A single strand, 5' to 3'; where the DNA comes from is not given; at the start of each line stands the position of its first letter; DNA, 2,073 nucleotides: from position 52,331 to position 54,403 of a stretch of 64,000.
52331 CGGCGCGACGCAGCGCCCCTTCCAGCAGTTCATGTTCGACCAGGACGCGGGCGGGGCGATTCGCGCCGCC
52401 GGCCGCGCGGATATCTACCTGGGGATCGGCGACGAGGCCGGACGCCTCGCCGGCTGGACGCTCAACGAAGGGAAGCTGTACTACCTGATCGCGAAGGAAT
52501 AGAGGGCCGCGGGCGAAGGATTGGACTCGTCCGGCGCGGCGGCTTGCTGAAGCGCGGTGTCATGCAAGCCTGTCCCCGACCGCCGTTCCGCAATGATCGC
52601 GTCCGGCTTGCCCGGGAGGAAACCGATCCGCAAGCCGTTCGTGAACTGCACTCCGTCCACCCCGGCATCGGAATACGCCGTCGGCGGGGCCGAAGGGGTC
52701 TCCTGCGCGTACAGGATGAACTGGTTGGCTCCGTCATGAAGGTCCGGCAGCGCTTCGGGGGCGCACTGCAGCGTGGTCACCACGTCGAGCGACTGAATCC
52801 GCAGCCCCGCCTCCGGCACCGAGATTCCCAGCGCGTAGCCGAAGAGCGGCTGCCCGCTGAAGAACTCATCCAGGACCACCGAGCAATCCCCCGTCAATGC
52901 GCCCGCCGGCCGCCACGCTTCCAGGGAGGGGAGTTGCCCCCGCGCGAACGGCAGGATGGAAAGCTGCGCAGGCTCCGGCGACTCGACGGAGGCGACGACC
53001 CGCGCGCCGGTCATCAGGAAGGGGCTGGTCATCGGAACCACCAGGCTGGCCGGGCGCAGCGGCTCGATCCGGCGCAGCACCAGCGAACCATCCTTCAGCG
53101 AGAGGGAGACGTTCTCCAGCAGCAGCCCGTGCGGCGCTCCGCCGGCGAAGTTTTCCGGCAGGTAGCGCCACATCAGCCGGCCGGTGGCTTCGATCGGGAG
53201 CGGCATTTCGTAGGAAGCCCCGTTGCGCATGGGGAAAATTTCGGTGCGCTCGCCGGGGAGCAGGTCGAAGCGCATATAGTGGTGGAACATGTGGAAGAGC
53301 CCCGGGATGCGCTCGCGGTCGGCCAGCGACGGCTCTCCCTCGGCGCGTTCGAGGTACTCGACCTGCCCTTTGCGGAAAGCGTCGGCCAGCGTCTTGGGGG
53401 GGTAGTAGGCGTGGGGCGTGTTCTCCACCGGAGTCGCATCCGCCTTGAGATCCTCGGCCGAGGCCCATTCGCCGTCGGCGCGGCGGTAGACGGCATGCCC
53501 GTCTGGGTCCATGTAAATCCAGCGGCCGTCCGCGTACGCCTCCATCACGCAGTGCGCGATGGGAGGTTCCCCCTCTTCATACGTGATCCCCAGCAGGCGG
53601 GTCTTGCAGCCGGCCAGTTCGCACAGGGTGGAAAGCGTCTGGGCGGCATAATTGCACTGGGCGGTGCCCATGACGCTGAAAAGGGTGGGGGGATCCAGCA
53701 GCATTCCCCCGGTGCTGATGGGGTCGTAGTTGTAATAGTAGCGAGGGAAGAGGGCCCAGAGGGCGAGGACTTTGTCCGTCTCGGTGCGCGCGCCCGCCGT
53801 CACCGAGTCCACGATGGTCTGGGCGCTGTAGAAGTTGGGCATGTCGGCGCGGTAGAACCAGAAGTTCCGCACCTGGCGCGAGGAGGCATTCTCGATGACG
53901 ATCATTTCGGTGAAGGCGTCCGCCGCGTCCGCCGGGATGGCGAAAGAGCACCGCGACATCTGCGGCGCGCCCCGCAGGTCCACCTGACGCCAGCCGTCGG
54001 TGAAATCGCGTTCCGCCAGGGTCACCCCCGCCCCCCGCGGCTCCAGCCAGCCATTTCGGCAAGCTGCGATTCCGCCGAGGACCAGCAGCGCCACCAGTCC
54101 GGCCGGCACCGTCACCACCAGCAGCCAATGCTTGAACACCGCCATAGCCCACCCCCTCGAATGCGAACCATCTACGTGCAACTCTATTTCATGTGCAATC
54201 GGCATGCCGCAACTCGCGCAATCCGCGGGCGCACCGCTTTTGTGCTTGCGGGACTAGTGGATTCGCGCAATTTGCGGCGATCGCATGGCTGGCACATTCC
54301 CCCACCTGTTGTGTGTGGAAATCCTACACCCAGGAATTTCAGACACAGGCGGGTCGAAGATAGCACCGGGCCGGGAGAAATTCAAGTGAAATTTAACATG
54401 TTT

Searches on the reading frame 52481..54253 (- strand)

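Call 24: search_protein_families(library=pfam, max_evalue=0.001, proteins=[window:52481-54253:-])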
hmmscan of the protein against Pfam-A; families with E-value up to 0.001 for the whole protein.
window:52481-54253:- (590 aa): 1 family
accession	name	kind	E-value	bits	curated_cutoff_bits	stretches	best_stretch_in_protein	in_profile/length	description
PF01841.26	Transglut_core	-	5.7e-09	36.7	23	1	146-250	2-108/108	Transglutaminase-like superfamily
